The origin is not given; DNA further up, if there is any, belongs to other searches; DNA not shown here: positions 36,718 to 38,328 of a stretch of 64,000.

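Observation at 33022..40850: Bacterial NOS placed beside two paralogous ATP-grasp ligases and an MFS exporter under a consensus promoter: candidate uncharacterised NO-dependent small-molecule pathway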

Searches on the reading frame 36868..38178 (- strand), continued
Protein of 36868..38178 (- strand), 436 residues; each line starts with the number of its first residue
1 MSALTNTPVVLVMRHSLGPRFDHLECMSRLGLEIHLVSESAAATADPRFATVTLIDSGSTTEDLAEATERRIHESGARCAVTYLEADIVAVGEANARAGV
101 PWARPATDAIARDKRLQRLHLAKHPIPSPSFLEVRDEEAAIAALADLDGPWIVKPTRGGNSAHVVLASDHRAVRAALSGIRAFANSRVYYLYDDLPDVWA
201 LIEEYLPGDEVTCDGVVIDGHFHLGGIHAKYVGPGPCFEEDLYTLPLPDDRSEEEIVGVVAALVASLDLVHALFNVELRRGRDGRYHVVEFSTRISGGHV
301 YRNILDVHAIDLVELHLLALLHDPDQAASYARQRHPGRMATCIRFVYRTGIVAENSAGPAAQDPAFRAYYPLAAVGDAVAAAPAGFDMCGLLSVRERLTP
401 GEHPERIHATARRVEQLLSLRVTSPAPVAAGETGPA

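Call 19: search_protein_families(library=pfam, proteins=[L012:8108-9097:+, L012:9098-9916:+, L016:11260-12513:+, L016:7945-9696:+, L020:5730-7007:+, L017:7694-8935:+, L002:8943-9596:+, L002:9617-9955:+, L020:7170-8072:+, L020:8072-9952:+], max_evalue=0.001)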
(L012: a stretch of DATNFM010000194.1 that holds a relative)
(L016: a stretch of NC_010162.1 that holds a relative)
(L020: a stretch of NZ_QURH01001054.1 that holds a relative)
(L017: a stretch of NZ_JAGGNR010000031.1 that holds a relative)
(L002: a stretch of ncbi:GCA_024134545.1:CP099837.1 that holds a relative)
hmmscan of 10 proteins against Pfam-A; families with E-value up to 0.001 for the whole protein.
L012:8108-9097:+ (329 aa): 1 family
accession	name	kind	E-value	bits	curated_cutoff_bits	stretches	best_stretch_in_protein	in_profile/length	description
PF00685.33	Sulfotransfer_1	-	4.4e-06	26.7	22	0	164-299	90-203/255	Sulfotransferase domain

L012:9098-9916:+ (272 aa): 5 families
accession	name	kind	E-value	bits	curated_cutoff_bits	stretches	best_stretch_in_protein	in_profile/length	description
PF13649.12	Methyltransf_25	-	7.8e-11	43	27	1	63-144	1-80/97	Methyltransferase domain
PF08241.18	Methyltransf_11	-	7.6e-08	33.3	21.2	1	64-171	1-94/95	Methyltransferase domain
PF13489.12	Methyltransf_23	-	1.3e-06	28.7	27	1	43-217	5-134/164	Methyltransferase domain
PF13847.12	Methyltransf_31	-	2e-06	28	27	1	60-175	4-112/145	Methyltransferase domain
PF08242.18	Methyltransf_12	-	7.3e-06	27.1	30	1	64-170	1-98/98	Methyltransferase domain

L016:11260-12513:+ (417 aa): 1 family
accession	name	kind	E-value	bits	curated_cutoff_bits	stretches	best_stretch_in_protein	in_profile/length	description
PF07690.21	MFS_1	-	5.6e-08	32.5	33.4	1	139-319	126-308/347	Major Facilitator Superfamily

L016:7945-9696:+ (583 aa): 2 families
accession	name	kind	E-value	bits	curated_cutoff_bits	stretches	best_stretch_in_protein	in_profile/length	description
PF14518.11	Haem_oxygenas_2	-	1.6e-30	106.7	28.9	1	294-449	1-154/177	Iron-containing redox enzyme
PF07883.17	Cupin_2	-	2.5e-08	34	27.2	1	516-567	6-57/70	Cupin domain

L020:5730-7007:+ (425 aa): 3 families
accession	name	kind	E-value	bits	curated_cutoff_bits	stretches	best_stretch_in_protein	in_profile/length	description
PF07690.21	MFS_1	-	4.2e-47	161.2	33.4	2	17-367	5-343/347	Major Facilitator Superfamily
PF05977.19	MFS_3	-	3.1e-07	29.7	27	1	49-209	52-212/524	Transmembrane secretion effector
PF00083.30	Sugar_tr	-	0.00055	19.4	22.3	0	6-162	251-414/452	Sugar (and other) transporter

L017:7694-8935:+ (413 aa): 6 families
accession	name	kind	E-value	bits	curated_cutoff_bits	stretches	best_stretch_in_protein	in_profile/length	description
PF13535.11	ATP-grasp_4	-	1e-14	54.9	27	1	153-296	1-157/160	ATP-grasp domain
PF07478.18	Dala_Dala_lig_C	-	3.7e-10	40.1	24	1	144-289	26-173/204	D-ala D-ala ligase C-terminus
PF18603.7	LAL_C2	-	1.3e-08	35.4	29.4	1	340-403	5-68/78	L-amino acid ligase C-terminal domain 2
PF08443.16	RimK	-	2.8e-06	27.5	21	1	118-202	2-86/188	RimK-like ATP-grasp domain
PF02222.28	ATP-grasp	-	3.2e-06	27.4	27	1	126-291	2-162/179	ATP-grasp domain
PF02655.19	ATP-grasp_3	-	3.5e-06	27.6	23.2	1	118-293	2-158/160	ATP-grasp domain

L002:8943-9596:+ (217 aa): 1 family
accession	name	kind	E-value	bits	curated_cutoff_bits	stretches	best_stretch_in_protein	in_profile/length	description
PF08892.16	YqcI_YcgG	-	6.1e-60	203.1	27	1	5-209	7-211/211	YqcI/YcgG family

L002:9617-9955:+ (112 aa): 1 family
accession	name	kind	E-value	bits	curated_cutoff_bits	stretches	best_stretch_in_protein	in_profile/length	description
PF07883.17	Cupin_2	-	1.4e-05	25.1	27.2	1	31-88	3-56/70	Cupin domain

L020:7170-8072:+ (300 aa): 1 family
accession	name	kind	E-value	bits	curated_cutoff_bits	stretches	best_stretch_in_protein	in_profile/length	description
PF01507.26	PAPS_reduct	-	1.7e-55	188.2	22.5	1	28-254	2-174/175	Phosphoadenosine phosphosulfate reductase domain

L020:8072-9952:+ (626 aa): 9 families
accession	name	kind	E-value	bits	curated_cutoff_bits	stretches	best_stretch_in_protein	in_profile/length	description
PF01583.26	APS_kinase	-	1.7e-66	223.4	21.1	1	452-601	1-151/152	Adenylylsulphate kinase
PF00009.33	GTP_EFTU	-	6.9e-41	140.3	26.5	1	19-220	5-181/188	Elongation factor Tu GTP binding domain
PF22594.2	GTP-eEF1A_C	-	1.2e-24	87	27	1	325-421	1-98/101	GTP-eEF1A C-terminal domain-like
PF01926.29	MMR_HSR1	-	6.3e-08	33.2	21.9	0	76-159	25-113/113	50S ribosome-binding GTPase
PF13671.12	AAA_33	-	2.2e-07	31.7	27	1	455-570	1-117/143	AAA domain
PF03144.31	GTP_EFTU_D2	-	3.2e-05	24.7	30.3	1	254-314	6-73/73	Elongation factor Tu domain 2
PF06414.18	Zeta_toxin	-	6.4e-05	22.9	22.3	1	444-494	8-56/199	Zeta toxin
PF13238.12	AAA_18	-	0.00029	21.7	29.4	1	457-493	2-29/128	AAA domain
PF08433.16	KTI12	-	0.00078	19.5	22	0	456-574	4-122/271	Chromatin associated protein KTI12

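Call 35: search_solved_structures(query=L016:7945-9696:+, max_evalue=0.01)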
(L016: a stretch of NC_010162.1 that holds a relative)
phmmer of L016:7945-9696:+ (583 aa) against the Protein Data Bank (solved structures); distinct sequences matched with E-value up to 0.01: 5.
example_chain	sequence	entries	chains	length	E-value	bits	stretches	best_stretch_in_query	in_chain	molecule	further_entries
6m9s_A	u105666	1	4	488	6e-104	352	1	114-580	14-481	SznF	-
6vzy_A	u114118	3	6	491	6.1e-104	351.9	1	114-580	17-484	Cupin domain-containing diiron protein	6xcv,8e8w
6m9r_A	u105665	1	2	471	1.8e-103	350.4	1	122-580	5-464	SznF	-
9pfw_A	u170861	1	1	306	9.6e-07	31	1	277-435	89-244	Iron-containing redox enzyme family protein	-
9pfx_A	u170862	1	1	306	5.2e-06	28.6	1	293-438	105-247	PbrRohS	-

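Call 36: search_solved_structures(query=window:36868-38178:-, max_evalue=0.01)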
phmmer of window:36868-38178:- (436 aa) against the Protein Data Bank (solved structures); distinct sequences matched with E-value up to 0.01: 4.
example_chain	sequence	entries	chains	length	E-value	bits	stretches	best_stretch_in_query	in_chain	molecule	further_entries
3vot_A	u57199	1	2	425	1.9e-12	49.8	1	101-336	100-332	L-amino acid ligase, BL00235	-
3wo1_A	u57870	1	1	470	5.2e-07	31.9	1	61-325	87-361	Alanine-anticapsin ligase BacD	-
3wnz_A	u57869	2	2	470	9.8e-07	31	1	61-325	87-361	Alanine-anticapsin ligase BacD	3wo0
3vmm_A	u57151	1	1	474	1e-06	30.9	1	62-325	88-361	Alanine-anticapsin ligase BacD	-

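Call 43: find_encoding_contigs(protein=P0017, flank=8000, max_places=2)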
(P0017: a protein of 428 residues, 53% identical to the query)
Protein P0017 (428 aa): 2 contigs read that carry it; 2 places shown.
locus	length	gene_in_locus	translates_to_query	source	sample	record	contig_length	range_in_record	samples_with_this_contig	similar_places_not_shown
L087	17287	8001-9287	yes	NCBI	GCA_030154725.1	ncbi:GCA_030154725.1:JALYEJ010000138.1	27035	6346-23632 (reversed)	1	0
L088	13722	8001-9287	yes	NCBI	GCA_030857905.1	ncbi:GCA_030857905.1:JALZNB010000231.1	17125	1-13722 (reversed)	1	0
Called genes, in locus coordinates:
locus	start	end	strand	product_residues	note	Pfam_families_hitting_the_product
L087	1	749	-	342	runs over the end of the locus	PF00356:LacI, PF00532:Peripla_BP_1, PF13407:Peripla_BP_4, PF13377:Peripla_BP_3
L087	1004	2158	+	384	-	PF04892:VanZ-LLP1, PF06271:RDD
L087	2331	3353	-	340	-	-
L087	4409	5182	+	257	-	PF08892:YqcI_YcgG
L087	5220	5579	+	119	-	-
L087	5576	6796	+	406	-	PF18130:ATPgrasp_N (weak), PF15632:ATPgrasp_Ter (faint), PF02655:ATP-grasp_3 (weak), PF01071:GARS_A (weak), PF02786:CPSase_L_D2, PF07478:Dala_Dala_lig_C (weak), PF13535:ATP-grasp_4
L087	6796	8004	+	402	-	PF12832:MFS_1_like (faint), PF07690:MFS_1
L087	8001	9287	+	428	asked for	PF13535:ATP-grasp_4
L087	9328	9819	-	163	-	PF10604:Polyketide_cyc2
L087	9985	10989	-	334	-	PF09924:LPG_synthase_C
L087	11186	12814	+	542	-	PF00171:Aldedh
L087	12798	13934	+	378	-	PF02770:Acyl-CoA_dh_M (weak), PF00441:Acyl-CoA_dh_1 (weak)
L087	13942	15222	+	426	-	PF00202:Aminotran_3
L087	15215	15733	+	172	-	PF10604:Polyketide_cyc2, PF03364:Polyketide_cyc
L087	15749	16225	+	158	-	-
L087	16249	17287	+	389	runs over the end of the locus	PF00743:FMO-like, PF01134:GIDA (faint), PF01266:DAO (faint), PF01494:FAD_binding_3 (faint), PF07992:Pyr_redox_2, PF13450:NAD_binding_8 (weak), PF13738:Pyr_redox_3, PF13434:Lys_Orn_oxgnase, +2 more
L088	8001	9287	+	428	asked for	PF13535:ATP-grasp_4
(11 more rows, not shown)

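Call 44: find_encoding_contigs(protein=P0028, flank=8000, max_places=2)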
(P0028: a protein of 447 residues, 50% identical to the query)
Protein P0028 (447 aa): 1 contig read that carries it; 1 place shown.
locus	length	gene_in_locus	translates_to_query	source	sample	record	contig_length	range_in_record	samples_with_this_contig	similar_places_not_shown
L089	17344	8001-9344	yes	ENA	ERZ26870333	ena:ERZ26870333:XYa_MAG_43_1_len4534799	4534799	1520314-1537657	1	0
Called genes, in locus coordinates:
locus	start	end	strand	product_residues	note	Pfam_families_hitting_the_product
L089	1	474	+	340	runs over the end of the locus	-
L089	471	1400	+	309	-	PF10977:DUF2797 (weak)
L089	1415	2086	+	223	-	-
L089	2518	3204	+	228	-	-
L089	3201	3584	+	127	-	PF13581:HATPase_c_2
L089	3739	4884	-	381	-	PF01546:Peptidase_M20, PF07687:M20_dimer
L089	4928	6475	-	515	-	PF03806:ABG_transport, PF03606:DcuC, PF03553:Na_H_antiporter (weak)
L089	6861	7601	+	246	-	PF08892:YqcI_YcgG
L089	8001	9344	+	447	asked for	PF13535:ATP-grasp_4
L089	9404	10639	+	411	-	PF00083:Sugar_tr, PF07690:MFS_1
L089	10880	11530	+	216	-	PF00196:GerE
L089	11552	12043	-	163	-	PF10604:Polyketide_cyc2 (weak)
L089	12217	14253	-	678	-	PF00171:Aldedh, PF01575:MaoC_dehydratas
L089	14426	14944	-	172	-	PF04073:tRNA_edit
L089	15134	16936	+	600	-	PF00069:Pkinase (weak), PF07714:PK_Tyr_Ser-Thr (weak), PF03793:PASTA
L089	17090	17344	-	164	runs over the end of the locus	PF22381:Staph_reg_Sar_Rot, PF12802:MarR_2, PF01047:MarR, PF03965:Penicillinase_R (faint), PF13463:HTH_27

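Call 45: find_encoding_contigs(protein=P0032, flank=8000, max_places=2)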
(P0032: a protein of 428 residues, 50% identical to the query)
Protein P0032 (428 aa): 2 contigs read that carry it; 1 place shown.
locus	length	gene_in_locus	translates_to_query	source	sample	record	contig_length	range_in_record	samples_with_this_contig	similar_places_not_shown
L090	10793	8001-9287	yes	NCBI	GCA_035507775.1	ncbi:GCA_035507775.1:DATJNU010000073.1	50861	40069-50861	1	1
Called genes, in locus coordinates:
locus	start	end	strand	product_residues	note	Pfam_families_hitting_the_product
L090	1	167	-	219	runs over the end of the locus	-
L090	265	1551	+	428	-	PF00709:Adenylsucc_synt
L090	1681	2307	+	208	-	PF18896:SLT_3 (faint), PF01471:PG_binding_1, PF09374:PG_binding_3 (faint)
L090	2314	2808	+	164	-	-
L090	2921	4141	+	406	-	PF02844:GARS_N, PF01071:GARS_A, PF02843:GARS_C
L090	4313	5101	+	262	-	PF08892:YqcI_YcgG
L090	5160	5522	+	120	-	PF07883:Cupin_2 (weak)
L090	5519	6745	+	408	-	PF07478:Dala_Dala_lig_C (faint), PF02655:ATP-grasp_3 (weak), PF01071:GARS_A, PF02786:CPSase_L_D2, PF13535:ATP-grasp_4, PF15632:ATPgrasp_Ter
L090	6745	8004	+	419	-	PF07690:MFS_1, PF12832:MFS_1_like, PF07690:MFS_1 (weak)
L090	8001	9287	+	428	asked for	PF13535:ATP-grasp_4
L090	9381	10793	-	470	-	PF02872:5_nucleotid_C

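Call 57: search_solved_structures(query=A3, max_evalue=1, show_alignments=2)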
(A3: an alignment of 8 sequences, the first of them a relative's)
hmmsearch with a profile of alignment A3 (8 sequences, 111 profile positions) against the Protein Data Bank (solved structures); distinct sequences matched with E-value up to 1: 20.
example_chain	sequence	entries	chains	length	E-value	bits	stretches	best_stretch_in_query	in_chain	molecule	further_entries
1y3t_A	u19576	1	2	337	7.2e-06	29.3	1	41-87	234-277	Hypothetical protein yxaG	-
2h0v_A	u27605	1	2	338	7.2e-06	29.3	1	41-87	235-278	Quercetin 2,3-dioxygenase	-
8hfb_A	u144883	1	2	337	2.5e-05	27.6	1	41-88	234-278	Quercetin 2,3-dioxygenase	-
6ren_A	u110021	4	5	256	5.3e-05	26.5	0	57-99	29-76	3fPizza6-SH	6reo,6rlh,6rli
6rej_A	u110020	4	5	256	0.00052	23.3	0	57-100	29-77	Pizza6-SH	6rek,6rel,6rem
1zrr_A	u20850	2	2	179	0.0051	20.2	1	36-92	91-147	E-2/E-2' protein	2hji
3d82_A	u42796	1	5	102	0.02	18.3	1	38-100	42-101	Cupin 2, conserved barrel domain protein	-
3ht1_A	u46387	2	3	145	0.036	17.4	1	41-100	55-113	RemF protein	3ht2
5zbe_A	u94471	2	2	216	0.16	15.3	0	41-66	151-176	Cupin domain protein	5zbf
5flh_A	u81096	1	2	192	0.18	15.1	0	40-87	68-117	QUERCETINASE QUED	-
2i45_A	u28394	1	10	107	0.2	15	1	37-97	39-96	Hypothetical protein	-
5v28_A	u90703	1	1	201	0.27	14.6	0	35-98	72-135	3-hydroxyanthranilate 3,4-dioxygenase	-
4qgl_A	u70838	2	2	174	0.3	14.4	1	39-88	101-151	Acireductone dioxygenase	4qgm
4j1x_A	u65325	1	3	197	0.33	14.3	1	29-100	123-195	Epoxidase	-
1zz6_A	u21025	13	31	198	0.34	14.3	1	29-100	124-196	Hydroxypropylphosphonic Acid Epoxidase | Hydroxyprophylphosphonic Acid Epoxidase | EPOXIDASE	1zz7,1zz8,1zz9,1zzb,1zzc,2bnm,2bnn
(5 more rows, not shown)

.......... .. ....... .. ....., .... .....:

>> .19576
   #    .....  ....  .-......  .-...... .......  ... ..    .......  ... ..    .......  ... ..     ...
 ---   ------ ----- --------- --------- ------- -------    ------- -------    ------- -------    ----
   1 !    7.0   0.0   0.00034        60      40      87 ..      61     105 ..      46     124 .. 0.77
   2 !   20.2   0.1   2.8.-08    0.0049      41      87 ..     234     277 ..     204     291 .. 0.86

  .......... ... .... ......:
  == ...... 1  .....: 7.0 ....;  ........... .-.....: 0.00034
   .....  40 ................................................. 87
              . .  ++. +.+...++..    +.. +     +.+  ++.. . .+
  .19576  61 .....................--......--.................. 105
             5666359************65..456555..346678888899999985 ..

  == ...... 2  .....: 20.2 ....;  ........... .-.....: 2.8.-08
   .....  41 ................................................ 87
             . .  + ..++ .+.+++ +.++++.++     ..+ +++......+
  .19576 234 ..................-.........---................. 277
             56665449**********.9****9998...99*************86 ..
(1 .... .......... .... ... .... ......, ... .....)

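Call 58: search_protein_families(library=ncbifam, proteins=[window:36868-38178:-, L002:8943-9596:+, L002:9617-9955:+, L016:7945-9696:+], max_evalue=0.001)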
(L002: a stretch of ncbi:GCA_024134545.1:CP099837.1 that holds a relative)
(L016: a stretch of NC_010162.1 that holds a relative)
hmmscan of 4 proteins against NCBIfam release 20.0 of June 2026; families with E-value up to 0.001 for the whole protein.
window:36868-38178:- (436 aa): 9 families
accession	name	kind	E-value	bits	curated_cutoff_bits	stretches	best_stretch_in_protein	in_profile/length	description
NF002563.0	PRK02186.1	subfamily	1.2e-19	70.1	625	1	89-431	83-405/890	argininosuccinate lyase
TIGR00768.1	rimK_fam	subfamily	1.4e-07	31.1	143.4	1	111-187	85-162/276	RimK family alpha-L-glutamate ligase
NF002378.0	PRK01372.1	subfamily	1.5e-06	27.1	243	1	107-214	94-187/305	D-alanine--D-alanine ligase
NF004680.0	PRK06019.1-6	equivalog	1.7e-06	27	327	1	104-175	107-179/405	5-(carboxyamino)imidazole ribonucleotide synthase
NF009402.0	PRK12767.1-1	equivalog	1.5e-05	24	218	1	103-174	105-174/329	carbamoyl phosphate synthase-like protein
TIGR02144.1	LysX_arch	equivalog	2.2e-05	23.7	275.6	1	110-180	84-154/281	lysine biosynthesis protein LysX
NF004679.0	PRK06019.1-5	equivalog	0.00014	20.8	326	1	71-159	55-146/376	5-(carboxyamino)imidazole ribonucleotide synthase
TIGR01161.1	purK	equivalog_domain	0.00034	20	318.4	1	70-159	52-145/362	5-(carboxyamino)imidazole ribonucleotide synthase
NF010623.0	PRK14016.1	subfamily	0.00048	18.4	877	1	109-165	210-266/871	cyanophycin synthetase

L002:8943-9596:+ (217 aa): 1 family
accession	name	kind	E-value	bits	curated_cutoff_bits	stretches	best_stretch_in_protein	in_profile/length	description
NF041366.1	GntA_guanitoxin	equivalog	7.6e-11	42.4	145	1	6-182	35-212/232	guanitoxin biosynthesis heme-dependent pre-guanitoxin N-hydroxylase GntA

L002:9617-9955:+ (112 aa): 1 family
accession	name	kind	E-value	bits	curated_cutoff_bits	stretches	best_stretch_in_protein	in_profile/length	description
NF049940.1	MandnitrLy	equivalog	0.00051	19.8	140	1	29-100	39-106/130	(R)-mandelonitrile lyase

L016:7945-9696:+ (583 aa): 1 family
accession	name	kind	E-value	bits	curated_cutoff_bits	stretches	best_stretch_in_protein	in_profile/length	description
TIGR04305.1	fol_rel_CADD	subfamily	0.0007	19.2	200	0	338-440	76-176/212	CADD family putative folate metabolism protein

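Call 65: find_encoding_contigs(protein=P0005, flank=6000, max_places=2)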
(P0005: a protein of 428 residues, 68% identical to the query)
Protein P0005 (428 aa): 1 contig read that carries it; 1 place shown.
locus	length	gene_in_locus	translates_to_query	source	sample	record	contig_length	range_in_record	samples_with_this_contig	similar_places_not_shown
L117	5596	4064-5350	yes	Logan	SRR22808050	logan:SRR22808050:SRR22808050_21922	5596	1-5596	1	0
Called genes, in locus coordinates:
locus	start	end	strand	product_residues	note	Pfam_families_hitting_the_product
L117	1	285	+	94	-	?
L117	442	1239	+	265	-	PF08892:YqcI_YcgG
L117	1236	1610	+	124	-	-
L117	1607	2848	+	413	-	PF18130:ATPgrasp_N (faint), PF01071:GARS_A, PF02655:ATP-grasp_3 (weak), PF02786:CPSase_L_D2, PF13535:ATP-grasp_4, PF15632:ATPgrasp_Ter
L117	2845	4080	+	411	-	PF07690:MFS_1, PF12832:MFS_1_like (weak)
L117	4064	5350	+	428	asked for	PF13535:ATP-grasp_4, PF15632:ATPgrasp_Ter (faint)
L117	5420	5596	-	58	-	?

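Call 66: find_encoding_contigs(protein=P0010, flank=6000, max_places=2)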
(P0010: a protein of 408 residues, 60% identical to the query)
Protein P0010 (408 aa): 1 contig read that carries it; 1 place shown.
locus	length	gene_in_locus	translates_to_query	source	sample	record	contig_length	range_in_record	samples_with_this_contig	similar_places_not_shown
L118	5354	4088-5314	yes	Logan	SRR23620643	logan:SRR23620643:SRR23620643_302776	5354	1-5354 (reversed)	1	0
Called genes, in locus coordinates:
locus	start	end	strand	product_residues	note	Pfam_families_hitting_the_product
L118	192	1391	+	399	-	PF08892:YqcI_YcgG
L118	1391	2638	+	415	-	PF18130:ATPgrasp_N (faint), PF01071:GARS_A (faint), PF02655:ATP-grasp_3 (weak), PF02786:CPSase_L_D2 (weak), PF13535:ATP-grasp_4, PF18603:LAL_C2 (faint), PF15632:ATPgrasp_Ter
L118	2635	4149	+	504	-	PF07690:MFS_1, PF12832:MFS_1_like (weak), PF07690:MFS_1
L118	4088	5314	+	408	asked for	PF13535:ATP-grasp_4, PF15632:ATPgrasp_Ter (weak)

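Call 67: find_encoding_contigs(protein=P0006, flank=6000, max_places=2)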
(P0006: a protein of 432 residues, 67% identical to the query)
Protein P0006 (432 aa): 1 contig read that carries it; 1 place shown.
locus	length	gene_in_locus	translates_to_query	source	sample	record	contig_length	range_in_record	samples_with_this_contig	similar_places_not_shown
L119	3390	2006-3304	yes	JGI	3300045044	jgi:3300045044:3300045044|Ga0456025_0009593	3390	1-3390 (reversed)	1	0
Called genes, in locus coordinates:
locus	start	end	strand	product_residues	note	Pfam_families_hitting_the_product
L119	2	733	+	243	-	?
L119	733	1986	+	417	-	PF07690:MFS_1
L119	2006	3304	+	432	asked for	PF13535:ATP-grasp_4, PF15632:ATPgrasp_Ter (weak)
